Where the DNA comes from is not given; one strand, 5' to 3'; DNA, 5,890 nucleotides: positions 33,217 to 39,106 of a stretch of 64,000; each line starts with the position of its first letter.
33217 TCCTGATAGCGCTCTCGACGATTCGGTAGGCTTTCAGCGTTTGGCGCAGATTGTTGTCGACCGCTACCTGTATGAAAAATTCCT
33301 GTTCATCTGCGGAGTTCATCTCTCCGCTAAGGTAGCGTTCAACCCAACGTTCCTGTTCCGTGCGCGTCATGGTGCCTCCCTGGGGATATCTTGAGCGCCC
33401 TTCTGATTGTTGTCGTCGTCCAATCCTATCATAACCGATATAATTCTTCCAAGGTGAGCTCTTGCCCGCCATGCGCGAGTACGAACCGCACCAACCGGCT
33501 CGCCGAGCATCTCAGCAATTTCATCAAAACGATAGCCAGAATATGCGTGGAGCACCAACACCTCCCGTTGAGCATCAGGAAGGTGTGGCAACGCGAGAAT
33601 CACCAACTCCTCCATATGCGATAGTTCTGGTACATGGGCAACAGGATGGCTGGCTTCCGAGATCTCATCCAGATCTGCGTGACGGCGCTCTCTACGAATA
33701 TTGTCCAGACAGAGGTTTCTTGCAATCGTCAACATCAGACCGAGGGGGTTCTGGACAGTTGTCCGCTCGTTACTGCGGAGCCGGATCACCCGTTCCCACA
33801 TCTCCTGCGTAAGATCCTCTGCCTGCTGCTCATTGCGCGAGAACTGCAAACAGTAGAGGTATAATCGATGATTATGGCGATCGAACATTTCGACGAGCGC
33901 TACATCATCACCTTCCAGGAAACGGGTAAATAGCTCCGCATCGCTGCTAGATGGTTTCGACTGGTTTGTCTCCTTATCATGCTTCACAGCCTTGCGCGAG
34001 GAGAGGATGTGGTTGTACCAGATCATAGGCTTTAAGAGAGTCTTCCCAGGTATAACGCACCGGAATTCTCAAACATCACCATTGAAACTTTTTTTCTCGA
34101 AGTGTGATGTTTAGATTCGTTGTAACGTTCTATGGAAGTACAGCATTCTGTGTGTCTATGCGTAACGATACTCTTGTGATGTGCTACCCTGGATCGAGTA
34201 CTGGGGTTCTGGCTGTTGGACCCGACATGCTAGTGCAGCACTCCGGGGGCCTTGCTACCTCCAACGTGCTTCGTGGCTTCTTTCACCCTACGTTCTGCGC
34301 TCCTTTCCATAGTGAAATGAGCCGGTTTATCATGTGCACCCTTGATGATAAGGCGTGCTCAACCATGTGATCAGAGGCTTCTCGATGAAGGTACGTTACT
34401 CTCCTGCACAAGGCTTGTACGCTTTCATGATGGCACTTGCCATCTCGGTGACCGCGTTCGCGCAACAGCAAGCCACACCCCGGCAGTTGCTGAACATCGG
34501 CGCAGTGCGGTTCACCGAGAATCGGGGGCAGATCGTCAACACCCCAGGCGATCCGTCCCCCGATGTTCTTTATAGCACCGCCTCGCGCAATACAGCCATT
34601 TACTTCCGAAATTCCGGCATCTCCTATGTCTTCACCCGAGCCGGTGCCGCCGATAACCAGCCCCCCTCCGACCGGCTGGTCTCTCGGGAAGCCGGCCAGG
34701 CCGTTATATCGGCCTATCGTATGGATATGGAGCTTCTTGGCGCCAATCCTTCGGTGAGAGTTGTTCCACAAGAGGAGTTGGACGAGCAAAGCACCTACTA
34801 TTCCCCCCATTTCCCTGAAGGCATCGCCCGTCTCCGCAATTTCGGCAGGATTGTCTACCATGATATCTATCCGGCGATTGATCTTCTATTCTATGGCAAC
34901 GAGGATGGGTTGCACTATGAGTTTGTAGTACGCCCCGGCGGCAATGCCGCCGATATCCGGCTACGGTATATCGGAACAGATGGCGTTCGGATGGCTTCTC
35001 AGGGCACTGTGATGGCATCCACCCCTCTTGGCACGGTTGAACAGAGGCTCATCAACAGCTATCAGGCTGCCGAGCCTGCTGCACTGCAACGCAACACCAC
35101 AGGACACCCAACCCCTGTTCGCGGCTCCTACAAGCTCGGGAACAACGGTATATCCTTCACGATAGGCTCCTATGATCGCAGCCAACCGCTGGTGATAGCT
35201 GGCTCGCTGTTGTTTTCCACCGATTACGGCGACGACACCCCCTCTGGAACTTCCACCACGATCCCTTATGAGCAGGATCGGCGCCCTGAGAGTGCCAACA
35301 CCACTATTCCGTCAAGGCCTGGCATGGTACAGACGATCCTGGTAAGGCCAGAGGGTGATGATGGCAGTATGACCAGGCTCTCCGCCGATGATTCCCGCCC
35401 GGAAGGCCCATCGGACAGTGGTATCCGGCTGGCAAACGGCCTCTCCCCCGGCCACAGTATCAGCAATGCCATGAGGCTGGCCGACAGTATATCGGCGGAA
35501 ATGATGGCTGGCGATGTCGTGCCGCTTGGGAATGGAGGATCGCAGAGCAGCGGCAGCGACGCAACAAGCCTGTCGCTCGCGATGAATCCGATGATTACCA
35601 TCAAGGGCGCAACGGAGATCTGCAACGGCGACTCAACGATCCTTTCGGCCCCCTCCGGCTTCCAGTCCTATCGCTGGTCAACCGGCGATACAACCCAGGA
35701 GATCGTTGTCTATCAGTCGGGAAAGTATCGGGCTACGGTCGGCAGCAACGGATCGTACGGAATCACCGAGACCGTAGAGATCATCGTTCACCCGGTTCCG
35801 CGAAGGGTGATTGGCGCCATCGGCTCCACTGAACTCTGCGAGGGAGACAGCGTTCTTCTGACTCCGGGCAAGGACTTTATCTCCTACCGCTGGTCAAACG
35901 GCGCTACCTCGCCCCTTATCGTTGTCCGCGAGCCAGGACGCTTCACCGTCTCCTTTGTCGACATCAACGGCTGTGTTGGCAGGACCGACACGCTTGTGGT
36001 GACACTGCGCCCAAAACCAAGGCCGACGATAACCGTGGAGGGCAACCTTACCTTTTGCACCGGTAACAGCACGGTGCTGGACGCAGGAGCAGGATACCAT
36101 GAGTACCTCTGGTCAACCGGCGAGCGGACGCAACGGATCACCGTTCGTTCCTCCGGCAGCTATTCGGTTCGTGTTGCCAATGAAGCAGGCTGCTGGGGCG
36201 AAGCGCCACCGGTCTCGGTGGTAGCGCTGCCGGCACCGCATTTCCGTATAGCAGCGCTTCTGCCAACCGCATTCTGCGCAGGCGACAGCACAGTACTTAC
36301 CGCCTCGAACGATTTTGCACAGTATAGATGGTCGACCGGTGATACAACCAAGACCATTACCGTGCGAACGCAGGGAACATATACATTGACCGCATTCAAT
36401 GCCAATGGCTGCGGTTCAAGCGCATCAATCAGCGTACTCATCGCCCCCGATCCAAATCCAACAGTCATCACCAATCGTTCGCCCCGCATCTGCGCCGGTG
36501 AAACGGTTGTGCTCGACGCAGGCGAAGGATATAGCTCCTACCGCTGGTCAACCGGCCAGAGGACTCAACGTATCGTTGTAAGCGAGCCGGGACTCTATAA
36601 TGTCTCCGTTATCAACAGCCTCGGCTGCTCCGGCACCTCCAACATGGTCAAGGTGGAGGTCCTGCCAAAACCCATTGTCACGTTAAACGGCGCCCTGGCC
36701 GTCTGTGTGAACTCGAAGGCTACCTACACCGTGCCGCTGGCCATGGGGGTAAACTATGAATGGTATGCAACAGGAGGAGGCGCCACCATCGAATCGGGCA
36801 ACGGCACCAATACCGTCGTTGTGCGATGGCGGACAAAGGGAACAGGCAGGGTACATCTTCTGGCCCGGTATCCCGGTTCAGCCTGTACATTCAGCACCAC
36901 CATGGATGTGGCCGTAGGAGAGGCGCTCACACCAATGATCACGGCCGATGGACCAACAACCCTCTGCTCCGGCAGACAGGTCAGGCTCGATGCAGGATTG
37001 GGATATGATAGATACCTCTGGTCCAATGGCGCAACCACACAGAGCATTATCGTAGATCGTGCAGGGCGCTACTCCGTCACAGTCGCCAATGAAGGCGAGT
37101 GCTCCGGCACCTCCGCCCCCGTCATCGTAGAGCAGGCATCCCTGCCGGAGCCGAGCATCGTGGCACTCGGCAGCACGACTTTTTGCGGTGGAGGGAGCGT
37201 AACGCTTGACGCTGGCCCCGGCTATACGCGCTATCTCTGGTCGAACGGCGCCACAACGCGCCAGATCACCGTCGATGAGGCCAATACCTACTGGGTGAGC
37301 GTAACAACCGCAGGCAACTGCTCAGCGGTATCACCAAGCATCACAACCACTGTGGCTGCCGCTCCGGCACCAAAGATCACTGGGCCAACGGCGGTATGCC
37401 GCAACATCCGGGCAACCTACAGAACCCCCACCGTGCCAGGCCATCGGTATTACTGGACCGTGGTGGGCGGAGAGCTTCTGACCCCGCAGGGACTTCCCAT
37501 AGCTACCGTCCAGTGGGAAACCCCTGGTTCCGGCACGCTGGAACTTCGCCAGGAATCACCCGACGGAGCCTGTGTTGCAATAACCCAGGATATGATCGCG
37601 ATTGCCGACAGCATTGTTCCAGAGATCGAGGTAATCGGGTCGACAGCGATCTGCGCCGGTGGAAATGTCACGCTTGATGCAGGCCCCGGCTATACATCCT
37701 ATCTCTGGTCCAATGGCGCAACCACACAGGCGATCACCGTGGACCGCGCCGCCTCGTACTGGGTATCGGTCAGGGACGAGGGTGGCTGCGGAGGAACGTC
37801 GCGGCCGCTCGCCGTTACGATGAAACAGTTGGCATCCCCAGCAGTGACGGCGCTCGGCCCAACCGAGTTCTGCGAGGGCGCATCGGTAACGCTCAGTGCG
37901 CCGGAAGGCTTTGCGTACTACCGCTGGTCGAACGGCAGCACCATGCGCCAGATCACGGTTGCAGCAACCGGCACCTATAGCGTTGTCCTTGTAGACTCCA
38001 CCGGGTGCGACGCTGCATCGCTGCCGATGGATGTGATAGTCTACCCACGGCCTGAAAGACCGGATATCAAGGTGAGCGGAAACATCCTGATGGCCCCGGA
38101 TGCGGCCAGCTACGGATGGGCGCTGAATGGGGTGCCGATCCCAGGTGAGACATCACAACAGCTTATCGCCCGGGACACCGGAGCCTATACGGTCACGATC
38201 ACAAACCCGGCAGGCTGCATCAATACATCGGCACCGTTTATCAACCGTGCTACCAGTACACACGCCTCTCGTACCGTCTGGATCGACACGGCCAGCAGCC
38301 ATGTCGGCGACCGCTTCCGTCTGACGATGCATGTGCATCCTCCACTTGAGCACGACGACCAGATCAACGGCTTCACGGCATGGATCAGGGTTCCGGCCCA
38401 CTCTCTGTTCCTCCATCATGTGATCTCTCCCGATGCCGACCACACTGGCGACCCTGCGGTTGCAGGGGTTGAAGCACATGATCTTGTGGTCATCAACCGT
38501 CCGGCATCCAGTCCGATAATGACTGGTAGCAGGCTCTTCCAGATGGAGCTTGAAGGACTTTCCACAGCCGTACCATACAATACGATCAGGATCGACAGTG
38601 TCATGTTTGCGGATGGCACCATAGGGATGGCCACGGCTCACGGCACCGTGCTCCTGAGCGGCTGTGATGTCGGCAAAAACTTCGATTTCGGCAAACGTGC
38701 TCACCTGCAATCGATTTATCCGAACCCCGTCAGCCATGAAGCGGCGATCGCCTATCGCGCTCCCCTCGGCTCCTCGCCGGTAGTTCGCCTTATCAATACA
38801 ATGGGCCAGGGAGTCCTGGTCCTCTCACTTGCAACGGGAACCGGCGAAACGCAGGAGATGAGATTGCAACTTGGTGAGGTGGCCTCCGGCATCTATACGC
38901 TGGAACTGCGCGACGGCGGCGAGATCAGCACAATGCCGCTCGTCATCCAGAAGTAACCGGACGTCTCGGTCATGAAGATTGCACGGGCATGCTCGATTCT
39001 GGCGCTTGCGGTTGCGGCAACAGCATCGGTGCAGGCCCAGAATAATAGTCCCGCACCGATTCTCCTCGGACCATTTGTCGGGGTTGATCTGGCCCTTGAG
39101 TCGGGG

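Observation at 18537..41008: Recurrent two-gene module: giant T9SS cargo followed immediately by a paralogous OmpA-like protein with a barrel and two OmpA_C domains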

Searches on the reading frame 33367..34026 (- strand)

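Call 11: search_protein_families(library=pfam, proteins=[window:33367-34026:-], max_evalue=0.001)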
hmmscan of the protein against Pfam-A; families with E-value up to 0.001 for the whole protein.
window:33367-34026:- (219 aa): 4 families
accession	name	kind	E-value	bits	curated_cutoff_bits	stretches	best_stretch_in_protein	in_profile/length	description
PF08281.18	Sigma70_r4_2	-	5e-14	52.1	25.7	1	141-192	3-54/54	Sigma-70, region 4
PF04542.20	Sigma70_r2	-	4.8e-12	45.9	24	1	47-115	1-70/71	Sigma-70 region 2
PF04545.22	Sigma70_r4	-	9.6e-09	35.1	24.1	1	145-192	1-48/50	Sigma-70, region 4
PF07638.17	Sigma70_ECF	-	0.00068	20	21.1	0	38-194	13-181/185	ECF sigma factor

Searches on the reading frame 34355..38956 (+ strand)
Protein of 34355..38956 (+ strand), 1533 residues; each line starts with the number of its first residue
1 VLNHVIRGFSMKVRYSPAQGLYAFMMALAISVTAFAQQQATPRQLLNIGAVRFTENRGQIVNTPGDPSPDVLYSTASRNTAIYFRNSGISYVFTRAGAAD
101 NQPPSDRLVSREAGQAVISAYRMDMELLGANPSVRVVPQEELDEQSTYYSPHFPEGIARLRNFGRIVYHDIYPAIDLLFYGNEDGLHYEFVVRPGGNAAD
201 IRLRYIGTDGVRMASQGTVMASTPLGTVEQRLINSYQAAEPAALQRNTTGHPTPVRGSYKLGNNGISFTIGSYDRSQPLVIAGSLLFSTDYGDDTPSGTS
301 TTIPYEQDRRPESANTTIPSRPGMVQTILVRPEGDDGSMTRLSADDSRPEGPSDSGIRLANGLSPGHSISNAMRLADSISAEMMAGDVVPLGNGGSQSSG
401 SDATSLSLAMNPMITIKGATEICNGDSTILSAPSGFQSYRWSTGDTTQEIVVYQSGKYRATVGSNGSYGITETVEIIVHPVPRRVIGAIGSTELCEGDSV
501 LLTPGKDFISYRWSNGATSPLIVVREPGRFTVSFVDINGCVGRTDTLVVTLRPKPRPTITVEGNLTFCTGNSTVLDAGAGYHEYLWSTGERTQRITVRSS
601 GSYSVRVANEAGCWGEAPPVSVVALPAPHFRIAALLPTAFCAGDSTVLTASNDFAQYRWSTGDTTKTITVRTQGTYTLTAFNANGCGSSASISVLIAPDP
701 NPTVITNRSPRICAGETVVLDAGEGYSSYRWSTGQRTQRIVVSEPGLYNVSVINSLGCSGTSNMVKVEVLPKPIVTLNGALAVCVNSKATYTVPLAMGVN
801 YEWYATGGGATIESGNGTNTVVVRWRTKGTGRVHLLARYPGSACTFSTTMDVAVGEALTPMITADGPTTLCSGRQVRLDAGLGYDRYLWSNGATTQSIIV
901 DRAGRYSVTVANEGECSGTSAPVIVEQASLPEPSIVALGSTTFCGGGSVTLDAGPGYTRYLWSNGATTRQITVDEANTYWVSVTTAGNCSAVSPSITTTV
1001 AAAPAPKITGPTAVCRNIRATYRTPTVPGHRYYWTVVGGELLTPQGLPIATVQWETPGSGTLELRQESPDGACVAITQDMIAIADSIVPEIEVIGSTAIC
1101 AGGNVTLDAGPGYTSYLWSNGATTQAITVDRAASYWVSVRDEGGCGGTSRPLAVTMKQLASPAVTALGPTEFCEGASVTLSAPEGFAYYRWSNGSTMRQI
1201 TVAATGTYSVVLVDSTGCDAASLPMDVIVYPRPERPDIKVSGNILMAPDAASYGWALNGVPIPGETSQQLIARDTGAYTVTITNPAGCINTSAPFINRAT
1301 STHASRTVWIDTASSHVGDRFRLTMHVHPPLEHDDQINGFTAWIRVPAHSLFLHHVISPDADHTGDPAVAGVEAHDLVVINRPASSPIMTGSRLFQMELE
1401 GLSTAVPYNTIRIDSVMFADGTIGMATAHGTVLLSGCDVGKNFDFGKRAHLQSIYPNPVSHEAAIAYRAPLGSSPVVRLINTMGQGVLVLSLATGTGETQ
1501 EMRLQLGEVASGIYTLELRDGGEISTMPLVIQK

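Call 7: search_protein_families(library=pfam, proteins=[window:34355-38956:+], max_evalue=0.01)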
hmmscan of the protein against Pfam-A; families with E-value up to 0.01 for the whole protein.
window:34355-38956:+ (1533 aa): 7 families
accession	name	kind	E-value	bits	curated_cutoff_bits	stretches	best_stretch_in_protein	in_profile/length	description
PF25778.1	DUF7948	-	7.9e-46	157.2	27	1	53-281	1-211/214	Domain of unknown function (DUF7948)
PF19408.5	PKD_6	-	4.7e-15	56.1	25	2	772-838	3-69/82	PKD-like domain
PF19081.6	Ig_7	-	9.7e-14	51.9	27.3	0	773-822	4-53/84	Ig-like domain CHU_C associated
PF24312.1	Ig-like_POM152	-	3.3e-07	31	27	0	663-686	56-79/89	Nucleoporin POM152, Ig-like domain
PF18962.6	Por_Secre_tail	-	1.3e-06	29.1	27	1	1454-1526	1-70/75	Secretion system C-terminal sorting domain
PF08329.16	ChitinaseA_N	-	0.0022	18.1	21.2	0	661-697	70-108/133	Chitinase A, N-terminal domain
PF06832.18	BiPBP_C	-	0.0083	16.4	26.8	0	1250-1288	43-84/90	Penicillin-Binding Protein C-terminus Family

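Call 8: search_protein_families(library=ncbifam, proteins=[window:34355-38956:+], max_evalue=0.01)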
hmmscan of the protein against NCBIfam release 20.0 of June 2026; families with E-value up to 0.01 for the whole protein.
window:34355-38956:+ (1533 aa): 1 family
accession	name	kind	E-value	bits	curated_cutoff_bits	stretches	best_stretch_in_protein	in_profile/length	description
TIGR04183.1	Por_Secre_tail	domain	6.6e-08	32.4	23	1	1454-1532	1-72/72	T9SS type A sorting domain-containing protein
